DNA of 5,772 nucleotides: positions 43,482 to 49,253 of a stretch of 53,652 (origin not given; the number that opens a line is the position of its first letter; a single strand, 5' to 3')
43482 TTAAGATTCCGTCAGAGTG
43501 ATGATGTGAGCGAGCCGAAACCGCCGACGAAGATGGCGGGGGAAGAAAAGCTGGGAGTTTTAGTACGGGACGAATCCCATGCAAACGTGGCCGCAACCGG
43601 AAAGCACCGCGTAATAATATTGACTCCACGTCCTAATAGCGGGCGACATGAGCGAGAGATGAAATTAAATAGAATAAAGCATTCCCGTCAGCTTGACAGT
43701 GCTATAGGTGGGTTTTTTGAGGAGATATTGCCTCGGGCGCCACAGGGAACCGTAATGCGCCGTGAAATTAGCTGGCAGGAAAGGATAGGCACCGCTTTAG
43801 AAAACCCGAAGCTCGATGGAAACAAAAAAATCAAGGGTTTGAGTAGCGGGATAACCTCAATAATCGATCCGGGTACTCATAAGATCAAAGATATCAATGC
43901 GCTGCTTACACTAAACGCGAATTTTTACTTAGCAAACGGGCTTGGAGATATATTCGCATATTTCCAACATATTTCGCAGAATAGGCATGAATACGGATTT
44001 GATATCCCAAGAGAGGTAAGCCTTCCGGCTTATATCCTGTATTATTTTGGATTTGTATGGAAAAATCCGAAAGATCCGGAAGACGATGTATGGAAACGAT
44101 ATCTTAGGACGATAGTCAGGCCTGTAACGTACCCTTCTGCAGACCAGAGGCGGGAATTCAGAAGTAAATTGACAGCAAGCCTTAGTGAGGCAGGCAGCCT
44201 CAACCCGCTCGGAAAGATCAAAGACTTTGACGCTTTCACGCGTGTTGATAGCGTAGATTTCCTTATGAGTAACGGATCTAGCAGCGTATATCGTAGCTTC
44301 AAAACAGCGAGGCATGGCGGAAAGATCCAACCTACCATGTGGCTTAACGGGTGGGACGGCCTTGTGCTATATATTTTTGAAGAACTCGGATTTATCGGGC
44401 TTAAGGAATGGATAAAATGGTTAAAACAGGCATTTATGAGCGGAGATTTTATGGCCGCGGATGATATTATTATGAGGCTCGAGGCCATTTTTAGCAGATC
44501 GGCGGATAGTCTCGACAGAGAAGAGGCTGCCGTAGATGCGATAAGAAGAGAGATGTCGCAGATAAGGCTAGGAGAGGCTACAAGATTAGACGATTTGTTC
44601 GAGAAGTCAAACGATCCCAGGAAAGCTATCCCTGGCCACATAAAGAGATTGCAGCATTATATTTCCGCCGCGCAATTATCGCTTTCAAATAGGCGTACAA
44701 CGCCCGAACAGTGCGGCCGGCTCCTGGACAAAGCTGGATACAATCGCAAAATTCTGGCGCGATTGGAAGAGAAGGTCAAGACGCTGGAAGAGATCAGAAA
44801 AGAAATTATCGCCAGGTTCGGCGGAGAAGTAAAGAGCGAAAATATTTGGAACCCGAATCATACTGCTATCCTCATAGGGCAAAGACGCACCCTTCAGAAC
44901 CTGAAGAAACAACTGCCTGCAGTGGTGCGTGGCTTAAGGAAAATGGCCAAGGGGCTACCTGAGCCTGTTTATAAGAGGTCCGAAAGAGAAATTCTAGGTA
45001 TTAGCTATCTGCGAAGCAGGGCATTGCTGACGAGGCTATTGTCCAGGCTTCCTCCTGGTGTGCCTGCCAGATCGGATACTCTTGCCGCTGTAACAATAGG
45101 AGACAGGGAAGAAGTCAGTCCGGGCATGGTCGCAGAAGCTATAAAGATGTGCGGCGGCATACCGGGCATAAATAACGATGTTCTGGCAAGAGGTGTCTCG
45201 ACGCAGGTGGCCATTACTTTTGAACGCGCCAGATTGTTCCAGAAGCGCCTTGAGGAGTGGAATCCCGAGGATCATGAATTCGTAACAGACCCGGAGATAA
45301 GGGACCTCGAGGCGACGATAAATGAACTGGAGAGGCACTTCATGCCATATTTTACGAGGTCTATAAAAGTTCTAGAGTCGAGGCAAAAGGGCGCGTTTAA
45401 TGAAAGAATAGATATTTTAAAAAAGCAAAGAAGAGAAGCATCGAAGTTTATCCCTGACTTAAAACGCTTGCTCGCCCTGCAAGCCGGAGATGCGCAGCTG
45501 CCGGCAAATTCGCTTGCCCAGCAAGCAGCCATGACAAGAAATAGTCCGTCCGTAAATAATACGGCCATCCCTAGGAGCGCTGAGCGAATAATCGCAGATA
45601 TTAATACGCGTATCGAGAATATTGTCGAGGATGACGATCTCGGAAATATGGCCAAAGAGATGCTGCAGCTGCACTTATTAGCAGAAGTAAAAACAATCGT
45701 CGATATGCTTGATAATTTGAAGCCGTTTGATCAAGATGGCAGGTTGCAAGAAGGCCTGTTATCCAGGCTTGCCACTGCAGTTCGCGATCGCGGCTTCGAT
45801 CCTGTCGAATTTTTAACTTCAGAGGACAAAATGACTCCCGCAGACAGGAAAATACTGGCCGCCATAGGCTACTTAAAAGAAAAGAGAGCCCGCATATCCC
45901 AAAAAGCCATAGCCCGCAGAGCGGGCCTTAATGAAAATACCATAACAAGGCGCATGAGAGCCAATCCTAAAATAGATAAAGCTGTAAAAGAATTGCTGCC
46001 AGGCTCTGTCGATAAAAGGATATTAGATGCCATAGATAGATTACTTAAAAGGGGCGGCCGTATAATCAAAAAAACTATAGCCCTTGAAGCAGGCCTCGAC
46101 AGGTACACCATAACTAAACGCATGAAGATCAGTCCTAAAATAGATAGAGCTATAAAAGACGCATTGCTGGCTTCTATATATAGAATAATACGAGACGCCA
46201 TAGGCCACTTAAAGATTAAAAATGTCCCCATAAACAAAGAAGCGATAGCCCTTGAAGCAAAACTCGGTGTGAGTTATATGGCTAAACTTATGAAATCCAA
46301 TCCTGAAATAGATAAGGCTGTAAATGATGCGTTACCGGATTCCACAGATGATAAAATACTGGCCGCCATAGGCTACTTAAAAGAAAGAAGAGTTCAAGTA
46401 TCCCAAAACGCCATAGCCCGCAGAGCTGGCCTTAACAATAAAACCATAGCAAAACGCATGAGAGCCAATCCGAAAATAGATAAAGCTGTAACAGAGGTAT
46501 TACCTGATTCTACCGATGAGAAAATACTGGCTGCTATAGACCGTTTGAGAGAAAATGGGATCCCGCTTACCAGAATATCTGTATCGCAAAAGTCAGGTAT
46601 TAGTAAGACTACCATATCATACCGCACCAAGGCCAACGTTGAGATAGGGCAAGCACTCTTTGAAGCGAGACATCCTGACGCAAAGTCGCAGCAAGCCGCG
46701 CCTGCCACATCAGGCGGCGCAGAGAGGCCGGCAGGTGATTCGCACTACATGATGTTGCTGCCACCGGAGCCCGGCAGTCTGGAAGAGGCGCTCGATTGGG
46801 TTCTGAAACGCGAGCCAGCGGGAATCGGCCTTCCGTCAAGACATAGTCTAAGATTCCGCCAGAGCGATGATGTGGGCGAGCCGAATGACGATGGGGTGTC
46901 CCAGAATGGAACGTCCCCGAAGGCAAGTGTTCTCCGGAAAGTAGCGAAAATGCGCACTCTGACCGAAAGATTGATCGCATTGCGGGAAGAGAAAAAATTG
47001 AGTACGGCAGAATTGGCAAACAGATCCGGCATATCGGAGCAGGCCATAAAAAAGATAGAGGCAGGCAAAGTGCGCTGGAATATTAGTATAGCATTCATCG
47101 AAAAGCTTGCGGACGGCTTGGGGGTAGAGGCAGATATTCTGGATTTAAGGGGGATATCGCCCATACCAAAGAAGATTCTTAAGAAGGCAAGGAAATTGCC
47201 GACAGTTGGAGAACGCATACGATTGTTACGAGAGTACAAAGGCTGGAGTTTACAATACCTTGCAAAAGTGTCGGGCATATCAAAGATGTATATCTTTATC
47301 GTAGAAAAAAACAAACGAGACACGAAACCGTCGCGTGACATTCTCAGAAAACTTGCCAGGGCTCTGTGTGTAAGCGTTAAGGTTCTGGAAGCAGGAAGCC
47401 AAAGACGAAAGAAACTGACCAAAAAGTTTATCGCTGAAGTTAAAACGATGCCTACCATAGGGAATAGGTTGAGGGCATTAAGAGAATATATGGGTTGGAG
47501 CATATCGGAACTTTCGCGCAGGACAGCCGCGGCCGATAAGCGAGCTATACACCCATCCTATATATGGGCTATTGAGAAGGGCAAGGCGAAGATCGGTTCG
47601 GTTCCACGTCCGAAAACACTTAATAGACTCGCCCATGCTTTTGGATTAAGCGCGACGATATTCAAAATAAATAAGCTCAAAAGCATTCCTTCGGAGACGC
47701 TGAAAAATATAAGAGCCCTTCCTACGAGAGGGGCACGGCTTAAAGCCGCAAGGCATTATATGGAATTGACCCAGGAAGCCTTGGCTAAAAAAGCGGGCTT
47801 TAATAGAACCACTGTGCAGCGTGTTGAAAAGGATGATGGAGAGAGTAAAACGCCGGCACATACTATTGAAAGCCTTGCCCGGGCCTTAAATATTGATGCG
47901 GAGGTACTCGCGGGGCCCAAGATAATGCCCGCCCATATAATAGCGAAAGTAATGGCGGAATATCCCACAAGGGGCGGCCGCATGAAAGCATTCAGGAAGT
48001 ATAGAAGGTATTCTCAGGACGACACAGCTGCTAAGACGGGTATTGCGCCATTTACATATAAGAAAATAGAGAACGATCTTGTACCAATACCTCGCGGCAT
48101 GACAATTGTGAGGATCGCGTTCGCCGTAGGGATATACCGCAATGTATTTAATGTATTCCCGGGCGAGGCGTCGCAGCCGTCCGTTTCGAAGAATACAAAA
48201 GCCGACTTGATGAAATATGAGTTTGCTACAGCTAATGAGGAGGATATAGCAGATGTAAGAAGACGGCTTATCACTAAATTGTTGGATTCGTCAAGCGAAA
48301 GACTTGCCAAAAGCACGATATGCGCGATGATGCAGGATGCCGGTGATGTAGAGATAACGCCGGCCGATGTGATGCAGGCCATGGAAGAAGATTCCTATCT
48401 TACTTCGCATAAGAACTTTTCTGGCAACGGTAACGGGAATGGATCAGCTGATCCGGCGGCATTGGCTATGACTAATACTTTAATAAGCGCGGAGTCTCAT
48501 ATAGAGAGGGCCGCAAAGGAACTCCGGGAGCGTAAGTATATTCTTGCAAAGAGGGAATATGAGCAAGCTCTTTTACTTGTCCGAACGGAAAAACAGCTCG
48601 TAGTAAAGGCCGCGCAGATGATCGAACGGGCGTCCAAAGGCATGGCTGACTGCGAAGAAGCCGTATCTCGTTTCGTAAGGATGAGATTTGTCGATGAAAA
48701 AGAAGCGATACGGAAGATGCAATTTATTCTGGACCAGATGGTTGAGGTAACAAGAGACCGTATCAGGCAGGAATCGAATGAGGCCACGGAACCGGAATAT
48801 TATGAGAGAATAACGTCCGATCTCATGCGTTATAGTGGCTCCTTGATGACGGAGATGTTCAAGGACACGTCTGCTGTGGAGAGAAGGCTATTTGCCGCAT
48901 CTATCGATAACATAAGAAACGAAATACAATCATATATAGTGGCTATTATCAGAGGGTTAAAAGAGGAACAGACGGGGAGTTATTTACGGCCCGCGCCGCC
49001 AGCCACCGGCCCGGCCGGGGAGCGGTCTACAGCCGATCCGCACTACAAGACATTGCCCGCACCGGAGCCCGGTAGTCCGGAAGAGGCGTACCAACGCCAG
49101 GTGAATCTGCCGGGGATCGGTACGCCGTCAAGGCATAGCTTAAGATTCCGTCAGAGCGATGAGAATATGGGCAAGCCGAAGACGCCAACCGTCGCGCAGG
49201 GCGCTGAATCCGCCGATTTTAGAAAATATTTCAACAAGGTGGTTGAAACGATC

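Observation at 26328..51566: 8,412-codon ORF that concatenates cytoplasmic-type enzymes and transcription factors in one frame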

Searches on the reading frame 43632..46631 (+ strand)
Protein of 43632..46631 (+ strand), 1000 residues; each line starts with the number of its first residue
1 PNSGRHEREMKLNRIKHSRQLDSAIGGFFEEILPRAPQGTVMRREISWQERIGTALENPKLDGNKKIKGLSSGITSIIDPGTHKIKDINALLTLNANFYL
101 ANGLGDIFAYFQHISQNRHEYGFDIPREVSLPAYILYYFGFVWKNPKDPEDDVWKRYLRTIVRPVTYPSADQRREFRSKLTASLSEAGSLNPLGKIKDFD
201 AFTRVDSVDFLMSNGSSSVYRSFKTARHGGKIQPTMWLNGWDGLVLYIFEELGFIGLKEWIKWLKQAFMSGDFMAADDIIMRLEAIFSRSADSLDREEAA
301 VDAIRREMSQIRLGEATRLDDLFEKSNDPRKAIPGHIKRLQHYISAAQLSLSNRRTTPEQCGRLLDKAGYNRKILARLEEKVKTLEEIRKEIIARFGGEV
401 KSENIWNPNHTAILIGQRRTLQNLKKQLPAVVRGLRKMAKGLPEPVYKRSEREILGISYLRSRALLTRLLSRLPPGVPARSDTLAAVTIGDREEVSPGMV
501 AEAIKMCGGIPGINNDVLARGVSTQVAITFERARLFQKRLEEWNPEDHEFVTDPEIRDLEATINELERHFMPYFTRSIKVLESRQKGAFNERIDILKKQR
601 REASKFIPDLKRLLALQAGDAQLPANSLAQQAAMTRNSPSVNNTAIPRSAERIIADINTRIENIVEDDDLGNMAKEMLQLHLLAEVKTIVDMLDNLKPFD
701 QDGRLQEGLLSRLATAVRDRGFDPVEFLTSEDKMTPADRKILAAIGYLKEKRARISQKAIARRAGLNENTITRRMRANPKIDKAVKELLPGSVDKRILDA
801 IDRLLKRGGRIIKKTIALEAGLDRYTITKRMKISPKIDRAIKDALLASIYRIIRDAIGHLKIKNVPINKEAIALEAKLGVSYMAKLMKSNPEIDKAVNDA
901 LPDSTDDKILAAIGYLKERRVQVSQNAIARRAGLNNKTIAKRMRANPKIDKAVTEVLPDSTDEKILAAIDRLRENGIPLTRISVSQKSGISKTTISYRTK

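Call 11: search_protein_families(library=pfam, proteins=[window:43632-46631:+], max_evalue=0.1)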
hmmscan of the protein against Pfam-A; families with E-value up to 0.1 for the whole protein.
window:43632-46631:+ (1000 aa): 13 families
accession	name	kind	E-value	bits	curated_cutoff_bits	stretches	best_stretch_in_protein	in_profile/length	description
PF13412.12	HTH_24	-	2.4e-08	33.9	21.9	2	736-776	3-39/48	Winged helix-turn-helix DNA-binding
PF13404.12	HTH_AsnC-type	-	5e-05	23.5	27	1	737-776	4-39/42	AsnC-type helix-turn-helix domain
PF09339.16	HTH_IclR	-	0.0084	16.3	22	0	740-775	4-39/52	IclR helix-turn-helix domain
PF09202.17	Rio2_N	-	0.011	16.5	27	0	733-776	3-46/82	Rio2, N-terminal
PF01418.23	HTH_6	-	0.011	16.2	28.3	0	731-773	11-53/77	Helix-turn-helix domain, rpiR family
PF01381.28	HTH_3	-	0.011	16.2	23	0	750-777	3-32/55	Helix-turn-helix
PF20317.4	HTH_60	-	0.015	16.1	24.1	0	715-782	55-116/140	Helix-turn-helix domain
PF13542.12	HTH_Tnp_ISL3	-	0.023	14.6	27.4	0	754-776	27-48/51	Helix-turn-helix domain of transposase family ISL3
PF13560.12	HTH_31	-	0.027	15.2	27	0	752-776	12-36/64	Helix-turn-helix domain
PF00356.27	LacI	-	0.031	14.5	27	0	759-787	4-32/46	Bacterial regulatory proteins, lacI family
PF10720.14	DUF2515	-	0.048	13.4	24.3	0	753-807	119-169/294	Protein of unknown function (DUF2515)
PF21716.3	dnstrm_HI1420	-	0.054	13.8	27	0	883-948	7-71/90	Probable addiction module antidote protein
PF12802.13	MarR_2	-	0.085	13.5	27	0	734-773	3-39/61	MarR family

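Call 43: search_protein_families(library=ncbifam, proteins=[window:43632-46631:+], max_evalue=0.001)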
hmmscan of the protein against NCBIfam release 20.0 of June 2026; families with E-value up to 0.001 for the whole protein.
window:43632-46631:+ (1000 aa): 1 family
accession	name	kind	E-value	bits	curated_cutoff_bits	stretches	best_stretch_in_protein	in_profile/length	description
TIGR03879.1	near_KaiC_dom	domain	0.0001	22.7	65.1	0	743-786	24-68/91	probable regulatory domain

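Call 102: search_protein_families(library=padloc, proteins=[window:43632-46631:+], max_evalue=0.00001)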
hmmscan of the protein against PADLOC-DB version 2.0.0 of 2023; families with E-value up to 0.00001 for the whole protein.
window:43632-46631:+ (1000 aa): 0 families

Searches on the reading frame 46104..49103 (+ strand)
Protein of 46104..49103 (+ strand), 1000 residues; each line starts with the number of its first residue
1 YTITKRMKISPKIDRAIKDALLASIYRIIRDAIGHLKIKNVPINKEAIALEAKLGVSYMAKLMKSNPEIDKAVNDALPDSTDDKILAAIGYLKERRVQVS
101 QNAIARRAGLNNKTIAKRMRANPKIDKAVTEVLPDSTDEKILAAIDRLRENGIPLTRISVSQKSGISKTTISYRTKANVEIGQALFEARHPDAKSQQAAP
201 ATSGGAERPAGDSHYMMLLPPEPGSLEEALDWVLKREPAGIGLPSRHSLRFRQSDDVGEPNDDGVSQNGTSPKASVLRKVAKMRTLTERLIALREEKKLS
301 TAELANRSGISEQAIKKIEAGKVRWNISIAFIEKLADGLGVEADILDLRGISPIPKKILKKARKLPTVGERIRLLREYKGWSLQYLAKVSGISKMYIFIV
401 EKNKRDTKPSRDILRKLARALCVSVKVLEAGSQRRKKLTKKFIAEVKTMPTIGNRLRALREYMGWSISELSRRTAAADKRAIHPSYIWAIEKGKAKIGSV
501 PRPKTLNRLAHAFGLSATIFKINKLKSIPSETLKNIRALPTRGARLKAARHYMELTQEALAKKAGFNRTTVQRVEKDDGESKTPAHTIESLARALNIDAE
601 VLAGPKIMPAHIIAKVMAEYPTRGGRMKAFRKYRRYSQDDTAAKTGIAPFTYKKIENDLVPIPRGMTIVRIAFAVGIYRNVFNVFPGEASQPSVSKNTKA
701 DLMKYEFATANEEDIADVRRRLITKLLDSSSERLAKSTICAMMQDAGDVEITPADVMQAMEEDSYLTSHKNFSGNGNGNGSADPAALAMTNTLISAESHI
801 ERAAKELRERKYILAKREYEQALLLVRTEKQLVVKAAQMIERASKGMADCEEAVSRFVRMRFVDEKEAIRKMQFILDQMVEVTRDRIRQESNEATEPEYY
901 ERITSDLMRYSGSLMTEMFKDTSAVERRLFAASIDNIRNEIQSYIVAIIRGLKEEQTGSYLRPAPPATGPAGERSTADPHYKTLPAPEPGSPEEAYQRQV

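Call 11: search_protein_families(library=pfam, proteins=[window:46104-49103:+], max_evalue=0.1)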
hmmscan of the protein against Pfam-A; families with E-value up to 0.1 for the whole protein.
window:46104-49103:+ (1000 aa): 18 families
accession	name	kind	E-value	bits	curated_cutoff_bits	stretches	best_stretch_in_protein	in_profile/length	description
PF13560.12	HTH_31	-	1.1e-42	144.6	27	5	287-345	3-60/64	Helix-turn-helix domain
PF01381.28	HTH_3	-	5.5e-37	126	23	5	291-345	2-54/55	Helix-turn-helix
PF12844.13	HTH_19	-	1.6e-30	105.2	30.2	5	453-518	1-56/64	Helix-turn-helix domain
PF13413.12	HTH_25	-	1.7e-16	60.2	24.6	2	290-323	2-35/62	Helix-turn-helix domain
PF13443.12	HTH_26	-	2.1e-15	57.1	22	2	290-342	2-53/63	Cro/C1-type HTH DNA-binding domain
PF13412.12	HTH_24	-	1.4e-09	37.8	21.9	1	135-176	2-39/48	Winged helix-turn-helix DNA-binding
PF13384.12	HTH_23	-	2.5e-08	33.9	24.6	0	544-574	6-37/50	Homeodomain-like domain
PF13744.12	HTH_37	-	7e-06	26.2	27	1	278-345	15-77/80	Helix-turn-helix domain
PF04545.22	Sigma70_r4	-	9.6e-06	25.5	24.1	1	290-319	12-41/50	Sigma-70, region 4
PF13404.12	HTH_AsnC-type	-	0.00032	20.9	27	0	79-120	2-39/42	AsnC-type helix-turn-helix domain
PF09339.16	HTH_IclR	-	0.00057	20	22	0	83-111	3-31/52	IclR helix-turn-helix domain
PF04967.18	HTH_10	-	0.0011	19.1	23.1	0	297-317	22-42/53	HTH DNA binding domain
PF12802.13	MarR_2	-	0.016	15.8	27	0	292-315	13-37/61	MarR family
PF08279.18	HTH_11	-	0.02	15.2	25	0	290-317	6-34/55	HTH domain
PF08281.18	Sigma70_r4_2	-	0.022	14.8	25.7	0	276-317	4-45/54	Sigma-70, region 4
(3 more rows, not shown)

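Call 43: search_protein_families(library=ncbifam, proteins=[window:46104-49103:+], max_evalue=0.001)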
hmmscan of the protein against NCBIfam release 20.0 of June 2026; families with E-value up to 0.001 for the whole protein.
window:46104-49103:+ (1000 aa): 19 families
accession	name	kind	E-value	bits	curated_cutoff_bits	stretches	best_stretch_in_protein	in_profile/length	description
NF041951.1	phage_RstR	subfamily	5e-29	100.7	80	3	286-346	3-61/108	RstR family transcriptional repressor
TIGR03070.1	couple_hipB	subfamily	3.1e-21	75.1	71.65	2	543-578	4-39/58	type II toxin-antitoxin system Y4mF family antitoxin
NF006015.0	PRK08154.1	subfamily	9.7e-17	61.1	204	2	279-344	24-87/314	anaerobic benzoate catabolism transcriptional regulator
NF046032.1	TransRegSlrRBacil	equivalog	5.5e-13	49.3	250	1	368-428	2-61/149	HTH-type transcriptional regulator SlrR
NF038139.1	Reg_Aceta_RamB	equivalog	1.7e-12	46.8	700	0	368-430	3-63/465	acetate metabolism transcriptional regulator RamB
TIGR00270.2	TIGR00270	equivalog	1.3e-11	44.6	110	0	369-437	77-141/159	multiprotein bridging factor aMBF1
NF007257.0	PRK09706.1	subfamily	2e-11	43.9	101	0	541-595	5-57/135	transcriptional repressor DicA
NF007408.0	PRK09943.1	equivalog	1e-10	41.5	211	0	286-328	8-50/185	HTH-type transcriptional regulator PuuR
NF007271.0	PRK09726.1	equivalog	1.3e-09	37.9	79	0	545-579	16-50/88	type II toxin-antitoxin system antitoxin HipB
NF047948.1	male_kill_WMK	equivalog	1.5e-09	37.8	300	0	541-603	162-222/300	WO male-killing family protein Wmk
NF003162.0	PRK04140.1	equivalog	1.5e-09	37.3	263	0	288-331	129-172/317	transcriptional regulator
TIGR02612.1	mob_myst_A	hypoth_equivalog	1.6e-08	34.6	122.6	0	434-562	9-125/150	mobile mystery protein A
NF041534.1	rodZ_Strepcoccus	equivalog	1.9e-07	30.6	375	1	367-419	5-57/275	cytoskeleton protein RodZ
TIGR03830.1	CxxCG_CxxCG_HTH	subfamily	4.1e-07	29.9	61.8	0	278-328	59-108/127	type II TA system antitoxin MqsA family protein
NF052239.1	antitox_spr1629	equivalog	1.4e-06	27.7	335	0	288-337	5-52/377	spr1629 family repressor/antitoxin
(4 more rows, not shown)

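Call 102: search_protein_families(library=padloc, proteins=[window:46104-49103:+], max_evalue=0.00001)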
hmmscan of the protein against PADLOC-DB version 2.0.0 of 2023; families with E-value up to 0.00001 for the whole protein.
window:46104-49103:+ (1000 aa): 19 families
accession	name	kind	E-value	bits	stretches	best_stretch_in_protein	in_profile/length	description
PDLC02926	HTH_VI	-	1.1e-36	122.9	2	368-441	2-75/92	-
PDLC04142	capH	-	6.4e-27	92.6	3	367-431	6-68/103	capH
PDLC03665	Control_protein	-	7.3e-19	65.8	0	288-347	11-70/77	control protein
PDLC03949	RmrA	-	3.8e-17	60.2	1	544-607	5-66/363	-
PDLC03953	RmrA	-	6.3e-17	59.9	0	367-431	5-67/373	-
PDLC03943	RmrA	-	1.3e-16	58.6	0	542-602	3-61/370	-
PDLC03944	RmrA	-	3.7e-15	53.9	0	543-597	8-60/384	-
PDLC03946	RmrA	-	5.3e-15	53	0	544-600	5-59/357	-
PDLC03954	RmrA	-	1.1e-14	52.2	0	542-601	11-68/380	-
PDLC03664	Control_protein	-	3.1e-14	51.2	0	367-423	13-67/74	control protein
PDLC03947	RmrA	-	1.9e-09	34.8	0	283-324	9-50/383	-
PDLC03951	RmrA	-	2.5e-09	34.6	0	542-603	9-68/400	-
PDLC03671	Control_protein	-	3.9e-09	34.6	0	369-428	16-73/84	control protein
PDLC04133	mad1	-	2.1e-08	32.3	0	551-577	2-28/60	mads_1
PDLC03945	RmrA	-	4.1e-07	27.5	0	288-329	5-46/394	-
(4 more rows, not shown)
